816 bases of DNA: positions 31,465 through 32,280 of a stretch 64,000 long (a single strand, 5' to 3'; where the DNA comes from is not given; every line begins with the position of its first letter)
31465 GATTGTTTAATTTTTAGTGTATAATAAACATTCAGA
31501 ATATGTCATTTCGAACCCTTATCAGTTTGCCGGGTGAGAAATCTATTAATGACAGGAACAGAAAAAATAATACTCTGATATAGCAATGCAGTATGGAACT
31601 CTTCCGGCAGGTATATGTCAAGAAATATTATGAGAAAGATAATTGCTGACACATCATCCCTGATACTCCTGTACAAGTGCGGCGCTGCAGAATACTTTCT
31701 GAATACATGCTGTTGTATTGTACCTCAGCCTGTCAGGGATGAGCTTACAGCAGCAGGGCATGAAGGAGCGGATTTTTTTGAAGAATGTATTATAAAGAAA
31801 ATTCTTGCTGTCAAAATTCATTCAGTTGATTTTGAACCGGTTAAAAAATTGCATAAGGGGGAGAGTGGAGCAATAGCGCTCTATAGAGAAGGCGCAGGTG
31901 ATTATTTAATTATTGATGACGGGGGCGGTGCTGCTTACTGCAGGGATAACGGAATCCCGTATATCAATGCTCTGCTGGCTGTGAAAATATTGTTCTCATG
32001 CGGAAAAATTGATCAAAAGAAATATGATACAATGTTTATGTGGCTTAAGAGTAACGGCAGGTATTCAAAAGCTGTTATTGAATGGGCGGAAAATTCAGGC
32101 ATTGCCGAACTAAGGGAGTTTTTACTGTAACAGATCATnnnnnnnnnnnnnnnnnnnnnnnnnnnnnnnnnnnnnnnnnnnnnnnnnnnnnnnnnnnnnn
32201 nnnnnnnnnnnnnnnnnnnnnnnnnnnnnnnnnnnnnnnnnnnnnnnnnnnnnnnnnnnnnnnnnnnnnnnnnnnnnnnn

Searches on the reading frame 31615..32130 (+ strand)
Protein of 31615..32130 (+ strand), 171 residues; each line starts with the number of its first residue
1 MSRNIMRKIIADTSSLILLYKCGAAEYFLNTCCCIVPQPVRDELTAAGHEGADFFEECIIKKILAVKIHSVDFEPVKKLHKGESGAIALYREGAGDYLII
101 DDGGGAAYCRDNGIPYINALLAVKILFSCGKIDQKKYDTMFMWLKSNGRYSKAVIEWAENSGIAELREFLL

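Call 3: search_protein_families(library=pfam, proteins=[window:31615-32130:+])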
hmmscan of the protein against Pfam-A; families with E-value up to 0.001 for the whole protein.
window:31615-32130:+ (171 aa): 0 families

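Call 4: search_protein_families(library=ncbifam, proteins=[window:31615-32130:+])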
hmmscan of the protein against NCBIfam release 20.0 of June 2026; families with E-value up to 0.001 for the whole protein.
window:31615-32130:+ (171 aa): 0 families

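Call 13: search_protein_families(library=pfam, proteins=[window:31615-32130:+], max_evalue=1)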
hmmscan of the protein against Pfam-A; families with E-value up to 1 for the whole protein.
window:31615-32130:+ (171 aa): 1 family
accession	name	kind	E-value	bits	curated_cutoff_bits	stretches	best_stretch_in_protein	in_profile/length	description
PF18267.7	Rubredoxin_C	-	0.046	14.1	25.9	1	126-156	12-43/70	Rubredoxin NAD+ reductase C-terminal domain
